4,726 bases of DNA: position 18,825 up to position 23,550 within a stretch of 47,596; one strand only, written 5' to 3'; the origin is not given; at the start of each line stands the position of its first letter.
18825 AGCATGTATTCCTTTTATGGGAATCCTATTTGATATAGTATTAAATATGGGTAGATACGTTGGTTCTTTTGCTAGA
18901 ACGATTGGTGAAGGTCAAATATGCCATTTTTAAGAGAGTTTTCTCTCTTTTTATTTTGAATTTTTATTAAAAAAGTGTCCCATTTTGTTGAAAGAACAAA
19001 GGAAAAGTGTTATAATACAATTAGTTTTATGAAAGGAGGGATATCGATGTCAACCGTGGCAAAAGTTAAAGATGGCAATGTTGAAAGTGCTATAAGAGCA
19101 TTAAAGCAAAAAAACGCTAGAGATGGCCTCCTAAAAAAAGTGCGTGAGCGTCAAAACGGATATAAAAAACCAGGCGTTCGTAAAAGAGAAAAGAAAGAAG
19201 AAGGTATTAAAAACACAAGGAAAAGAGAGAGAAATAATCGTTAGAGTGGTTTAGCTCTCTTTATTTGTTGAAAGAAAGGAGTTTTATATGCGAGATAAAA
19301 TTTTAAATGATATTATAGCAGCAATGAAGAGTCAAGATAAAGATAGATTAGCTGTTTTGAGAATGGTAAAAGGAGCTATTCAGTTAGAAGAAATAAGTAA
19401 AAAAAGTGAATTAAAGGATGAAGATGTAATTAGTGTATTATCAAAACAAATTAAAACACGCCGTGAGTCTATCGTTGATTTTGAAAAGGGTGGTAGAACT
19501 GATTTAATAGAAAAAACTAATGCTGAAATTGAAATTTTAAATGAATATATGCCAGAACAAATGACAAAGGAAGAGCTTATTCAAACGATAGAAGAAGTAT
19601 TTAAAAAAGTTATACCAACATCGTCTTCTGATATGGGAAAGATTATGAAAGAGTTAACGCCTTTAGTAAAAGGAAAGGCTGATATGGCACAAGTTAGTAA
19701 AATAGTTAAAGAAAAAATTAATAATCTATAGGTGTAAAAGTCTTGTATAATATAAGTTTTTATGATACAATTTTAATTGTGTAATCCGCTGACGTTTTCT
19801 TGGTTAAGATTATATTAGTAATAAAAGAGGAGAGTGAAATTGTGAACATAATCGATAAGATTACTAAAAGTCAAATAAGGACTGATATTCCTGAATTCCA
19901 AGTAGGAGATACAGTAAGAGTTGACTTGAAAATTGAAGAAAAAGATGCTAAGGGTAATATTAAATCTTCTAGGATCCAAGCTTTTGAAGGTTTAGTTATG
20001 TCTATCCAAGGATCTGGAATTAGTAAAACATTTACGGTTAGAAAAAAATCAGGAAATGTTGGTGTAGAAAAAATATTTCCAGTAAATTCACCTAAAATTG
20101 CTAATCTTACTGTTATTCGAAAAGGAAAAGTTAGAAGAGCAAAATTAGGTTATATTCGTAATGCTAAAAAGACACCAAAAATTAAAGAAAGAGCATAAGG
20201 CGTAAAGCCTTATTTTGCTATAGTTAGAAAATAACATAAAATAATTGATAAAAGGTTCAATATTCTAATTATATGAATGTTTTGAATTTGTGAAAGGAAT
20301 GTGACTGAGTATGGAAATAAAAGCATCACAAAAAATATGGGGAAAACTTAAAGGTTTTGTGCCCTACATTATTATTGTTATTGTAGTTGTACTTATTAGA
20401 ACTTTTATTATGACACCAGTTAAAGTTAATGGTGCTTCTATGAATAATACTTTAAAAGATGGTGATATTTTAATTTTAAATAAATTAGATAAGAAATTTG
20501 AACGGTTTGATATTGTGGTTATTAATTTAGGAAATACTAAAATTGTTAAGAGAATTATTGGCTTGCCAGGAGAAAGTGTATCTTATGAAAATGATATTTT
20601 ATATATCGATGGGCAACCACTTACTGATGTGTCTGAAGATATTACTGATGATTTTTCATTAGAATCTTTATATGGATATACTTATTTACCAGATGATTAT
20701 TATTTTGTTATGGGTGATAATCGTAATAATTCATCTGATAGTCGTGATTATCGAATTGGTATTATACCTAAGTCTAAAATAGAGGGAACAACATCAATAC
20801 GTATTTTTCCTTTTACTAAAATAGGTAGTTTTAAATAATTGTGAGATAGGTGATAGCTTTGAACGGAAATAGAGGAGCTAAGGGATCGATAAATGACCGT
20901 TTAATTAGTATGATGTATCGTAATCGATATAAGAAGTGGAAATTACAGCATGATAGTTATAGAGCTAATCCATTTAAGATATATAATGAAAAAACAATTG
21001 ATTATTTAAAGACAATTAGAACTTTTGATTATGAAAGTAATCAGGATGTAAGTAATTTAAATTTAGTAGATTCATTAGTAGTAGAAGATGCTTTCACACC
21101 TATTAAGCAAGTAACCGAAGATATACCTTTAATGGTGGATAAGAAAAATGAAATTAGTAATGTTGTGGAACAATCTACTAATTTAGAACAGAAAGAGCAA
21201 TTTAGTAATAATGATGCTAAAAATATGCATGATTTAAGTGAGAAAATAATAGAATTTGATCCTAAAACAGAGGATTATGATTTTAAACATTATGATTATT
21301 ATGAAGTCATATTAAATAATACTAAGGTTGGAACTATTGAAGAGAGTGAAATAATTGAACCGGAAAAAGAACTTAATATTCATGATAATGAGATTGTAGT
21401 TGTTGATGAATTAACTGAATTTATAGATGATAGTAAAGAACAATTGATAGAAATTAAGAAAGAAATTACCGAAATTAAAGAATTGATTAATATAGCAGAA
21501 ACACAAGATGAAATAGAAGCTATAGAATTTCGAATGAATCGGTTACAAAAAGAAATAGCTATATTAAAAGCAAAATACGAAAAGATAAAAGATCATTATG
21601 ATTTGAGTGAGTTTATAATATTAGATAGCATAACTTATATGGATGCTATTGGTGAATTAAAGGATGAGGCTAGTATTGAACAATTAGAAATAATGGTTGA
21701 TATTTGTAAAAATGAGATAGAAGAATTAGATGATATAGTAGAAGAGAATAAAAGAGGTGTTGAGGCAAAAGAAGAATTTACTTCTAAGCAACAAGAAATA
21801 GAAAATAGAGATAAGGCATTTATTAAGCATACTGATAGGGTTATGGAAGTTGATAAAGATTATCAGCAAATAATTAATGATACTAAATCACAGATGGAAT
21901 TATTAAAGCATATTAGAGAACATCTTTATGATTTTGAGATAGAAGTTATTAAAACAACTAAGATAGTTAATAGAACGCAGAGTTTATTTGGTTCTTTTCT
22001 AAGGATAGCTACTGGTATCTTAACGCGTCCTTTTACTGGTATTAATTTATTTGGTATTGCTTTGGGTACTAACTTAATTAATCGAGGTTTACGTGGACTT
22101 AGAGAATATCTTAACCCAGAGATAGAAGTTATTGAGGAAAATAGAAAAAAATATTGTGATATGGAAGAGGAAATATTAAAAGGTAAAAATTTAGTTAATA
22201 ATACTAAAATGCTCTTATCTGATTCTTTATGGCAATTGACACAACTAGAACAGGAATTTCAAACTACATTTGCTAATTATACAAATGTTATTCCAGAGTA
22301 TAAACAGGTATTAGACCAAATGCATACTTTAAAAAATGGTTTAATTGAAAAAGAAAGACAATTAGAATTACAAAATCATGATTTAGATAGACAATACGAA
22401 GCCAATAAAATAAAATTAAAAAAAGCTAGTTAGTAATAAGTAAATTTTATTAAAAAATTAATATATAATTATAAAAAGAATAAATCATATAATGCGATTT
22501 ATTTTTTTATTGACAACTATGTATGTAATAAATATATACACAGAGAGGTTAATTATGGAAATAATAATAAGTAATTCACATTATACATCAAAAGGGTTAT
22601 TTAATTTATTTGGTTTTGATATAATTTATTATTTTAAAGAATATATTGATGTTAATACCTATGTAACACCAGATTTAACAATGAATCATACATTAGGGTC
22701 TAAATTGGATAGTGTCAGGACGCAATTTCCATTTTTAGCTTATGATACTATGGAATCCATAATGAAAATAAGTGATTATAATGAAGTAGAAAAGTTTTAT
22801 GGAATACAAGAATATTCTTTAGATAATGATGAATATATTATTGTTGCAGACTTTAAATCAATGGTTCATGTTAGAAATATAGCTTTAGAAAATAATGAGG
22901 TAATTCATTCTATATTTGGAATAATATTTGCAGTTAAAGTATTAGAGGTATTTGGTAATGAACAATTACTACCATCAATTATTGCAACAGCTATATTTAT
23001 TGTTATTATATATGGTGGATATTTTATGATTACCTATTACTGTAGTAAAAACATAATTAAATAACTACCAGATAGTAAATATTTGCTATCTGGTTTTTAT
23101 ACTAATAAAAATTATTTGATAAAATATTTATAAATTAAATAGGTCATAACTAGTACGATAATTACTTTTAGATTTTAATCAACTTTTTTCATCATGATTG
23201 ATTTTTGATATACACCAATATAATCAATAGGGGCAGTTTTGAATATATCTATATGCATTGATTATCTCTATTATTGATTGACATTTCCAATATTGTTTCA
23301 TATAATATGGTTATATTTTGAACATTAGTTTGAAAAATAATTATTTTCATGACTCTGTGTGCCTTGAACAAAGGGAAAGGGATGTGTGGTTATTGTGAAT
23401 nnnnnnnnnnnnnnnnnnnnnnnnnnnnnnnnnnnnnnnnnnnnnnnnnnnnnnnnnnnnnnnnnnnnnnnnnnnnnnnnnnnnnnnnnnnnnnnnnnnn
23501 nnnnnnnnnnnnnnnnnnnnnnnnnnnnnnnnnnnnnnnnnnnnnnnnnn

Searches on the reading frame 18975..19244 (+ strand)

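Call 27: search_protein_families(library=pfam, proteins=[window:18975-19244:+])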
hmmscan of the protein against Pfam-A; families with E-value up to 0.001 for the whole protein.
window:18975-19244:+ (89 aa): 1 family
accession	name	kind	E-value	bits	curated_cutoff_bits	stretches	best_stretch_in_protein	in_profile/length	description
PF01165.25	Ribosomal_S21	-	6.3e-09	35.9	27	1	30-79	3-52/55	Ribosomal protein S21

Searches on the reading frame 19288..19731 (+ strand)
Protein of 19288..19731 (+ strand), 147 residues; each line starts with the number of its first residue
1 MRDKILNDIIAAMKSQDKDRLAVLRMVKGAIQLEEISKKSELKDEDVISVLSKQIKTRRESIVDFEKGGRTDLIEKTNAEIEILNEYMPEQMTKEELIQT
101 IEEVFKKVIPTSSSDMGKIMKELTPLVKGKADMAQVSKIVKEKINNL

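Call 27: search_protein_families(library=pfam, proteins=[window:19288-19731:+])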
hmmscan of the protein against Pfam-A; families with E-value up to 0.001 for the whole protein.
window:19288-19731:+ (147 aa): 1 family
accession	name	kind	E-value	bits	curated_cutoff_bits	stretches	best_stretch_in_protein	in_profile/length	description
PF09424.15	YqeY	-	1.1e-49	168.6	27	1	3-143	2-142/143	Yqey-like protein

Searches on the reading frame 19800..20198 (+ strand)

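Call 27: search_protein_families(library=pfam, proteins=[window:19800-20198:+])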
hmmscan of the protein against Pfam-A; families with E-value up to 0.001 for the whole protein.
window:19800-20198:+ (132 aa): 1 family
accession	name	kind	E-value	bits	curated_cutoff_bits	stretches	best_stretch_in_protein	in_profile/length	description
PF01245.26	Ribosomal_L19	-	6.1e-37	126.4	22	1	16-131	1-111/111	Ribosomal protein L19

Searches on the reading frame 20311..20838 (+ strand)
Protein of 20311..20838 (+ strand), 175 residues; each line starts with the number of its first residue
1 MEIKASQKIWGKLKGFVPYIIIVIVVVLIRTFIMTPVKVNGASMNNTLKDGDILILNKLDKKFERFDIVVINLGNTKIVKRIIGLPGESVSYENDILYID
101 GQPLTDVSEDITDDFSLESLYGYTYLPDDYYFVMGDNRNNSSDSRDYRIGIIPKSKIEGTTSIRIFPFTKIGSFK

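Call 27: search_protein_families(library=pfam, proteins=[window:20311-20838:+])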
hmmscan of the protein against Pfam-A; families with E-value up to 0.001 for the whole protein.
window:20311-20838:+ (175 aa): 2 families
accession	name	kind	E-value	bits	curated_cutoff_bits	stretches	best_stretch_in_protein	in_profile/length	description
PF10502.14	Peptidase_S26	-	2.2e-41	142.1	22.9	1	19-165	8-167/168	Signal peptidase, peptidase S26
PF00717.28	Peptidase_S24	-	3.1e-06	27.3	23.3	1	37-84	38-84/116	Peptidase S24-like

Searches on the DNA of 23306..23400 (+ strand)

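Call 76: search_dna_similar(query=window:23306-23400:+, collection=phages, mode=distant, max_evalue=1, max_rows=10)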
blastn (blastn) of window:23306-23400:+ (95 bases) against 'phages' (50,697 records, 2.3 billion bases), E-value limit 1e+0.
Records with a match: 14; places in all: 14; records where one place covers at least 80% of the query: 0.
Best place of each record, by identity: >=99% 1; 90-95% 8; 80-90% 5.
By first word of the organism name: Enterococcus 6; Flavobacterium 4; Acinetobacter 2; Bacteriophage 1; Synechococcus 1.
By host as written in the record: - 4; Flavobacterium sp. LMO8 4; Enterococcus faecalis ATCC 700802 / V583 2; Enterococcus faecium 1; Acinetobacter baumannii 01 1; Acinetobacter baumannii 02 1; Synechococcus sp. WH8102 1.
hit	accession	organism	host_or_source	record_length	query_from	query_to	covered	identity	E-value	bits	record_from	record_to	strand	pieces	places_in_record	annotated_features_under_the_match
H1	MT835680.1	Bacteriophage sp.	human fecal samples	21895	12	41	32%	86.7%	9e-1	37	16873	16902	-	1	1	record has no annotation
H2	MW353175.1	Flavobacterium phage vB_FspM_immuto_2-6A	Flavobacterium sp. LMO8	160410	10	38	31%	89.7%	3e-1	40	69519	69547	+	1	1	hypothetical protein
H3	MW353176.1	Flavobacterium phage vB_FspM_immuto_3-5A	Flavobacterium sp. LMO8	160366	10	38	31%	89.7%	3e-1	40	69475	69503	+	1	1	hypothetical protein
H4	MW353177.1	Flavobacterium phage vB_FspM_immuto_13-6C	Flavobacterium sp. LMO8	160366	10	38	31%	89.7%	3e-1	40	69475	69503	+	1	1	hypothetical protein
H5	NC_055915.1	Flavobacterium phage vB_FspM_immuto_2-6A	Flavobacterium sp. LMO8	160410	10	38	31%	89.7%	3e-1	40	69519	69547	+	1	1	hypothetical protein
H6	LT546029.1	Enterococcus phage VFW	-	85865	20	45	27%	92.6%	9e-1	37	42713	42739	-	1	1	hypothetical protein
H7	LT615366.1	Enterococcus phage VPE25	-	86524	20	45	27%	92.6%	9e-1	37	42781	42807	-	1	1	hypothetical protein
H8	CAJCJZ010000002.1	Enterococcus phage vB_EfaS_140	Gamoneu cheese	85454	20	45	27%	92.6%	9e-1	37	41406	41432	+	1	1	hypothetical protein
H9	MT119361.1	Enterococcus phage vipetofem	Enterococcus faecalis ATCC 700802 / V583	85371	20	45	27%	92.6%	9e-1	37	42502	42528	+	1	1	hypothetical protein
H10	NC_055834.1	Enterococcus phage vipetofem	Enterococcus faecalis ATCC 700802 / V583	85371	20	45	27%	92.6%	9e-1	37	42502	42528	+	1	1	hypothetical protein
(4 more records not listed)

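Call 77: search_dna_similar(query=window:23306-23400:+, collection=plasmids, mode=distant, max_evalue=1, max_rows=10)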
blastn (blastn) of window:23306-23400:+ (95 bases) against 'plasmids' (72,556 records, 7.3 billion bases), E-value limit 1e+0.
Records with a match: 10; places in all: 10; records where one place covers at least 80% of the query: 0.
Best place of each record, by identity: 90-95% 3; 80-90% 7.
By first word of the organism name: Borrelia 5; Bacillus 3; Staphylococcus 1; Fusobacterium 1.
By predicted mobility (MOB-suite, as given by PLSDB): non-mobilizable 6; mobilizable 3; conjugative 1.
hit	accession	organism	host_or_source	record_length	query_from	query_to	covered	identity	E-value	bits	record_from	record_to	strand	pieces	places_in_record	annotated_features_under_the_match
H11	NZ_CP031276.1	Staphylococcus xylosus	Milker's hand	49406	28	73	48%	80.4%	8e-1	40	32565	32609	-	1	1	hypothetical protein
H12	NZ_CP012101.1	Bacillus thuringiensis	whole organism,soil sample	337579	8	45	40%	81.0%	8e-1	40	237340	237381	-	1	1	none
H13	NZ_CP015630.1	Borrelia turicatae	Homo sapiens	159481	8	41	36%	85.3%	8e-1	40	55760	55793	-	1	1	none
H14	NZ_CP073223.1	Borrelia venezuelensis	Alectorobius rudis,mouse blood from ...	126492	8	41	36%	85.3%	8e-1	40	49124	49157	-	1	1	none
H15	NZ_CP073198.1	Borrelia turicatae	Homo sapiens,blood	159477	8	41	36%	85.3%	8e-1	40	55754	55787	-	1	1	none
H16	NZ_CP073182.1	Borrelia turicatae 91E135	Ornithdoros turicatae,lab mouse blood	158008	8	41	36%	85.3%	8e-1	40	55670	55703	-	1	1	none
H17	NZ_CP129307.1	Borrelia turicatae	Ornithdoros turicata,whole ...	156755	8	41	36%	85.3%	8e-1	40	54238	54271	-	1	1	none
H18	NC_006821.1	Bacillus thuringiensis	-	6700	7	34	29%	93.1%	2e-1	41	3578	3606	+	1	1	none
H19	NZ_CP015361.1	Bacillus thuringiensis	Caenorhabditis elegans,whole organism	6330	7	34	29%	93.1%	2e-1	41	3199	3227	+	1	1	none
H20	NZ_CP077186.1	Fusobacterium animalis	Homo sapiens,resected colorectal tumor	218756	17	43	28%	92.9%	8e-1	39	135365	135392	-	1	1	cbiQ: cobalt ECF transporter T component CbiQ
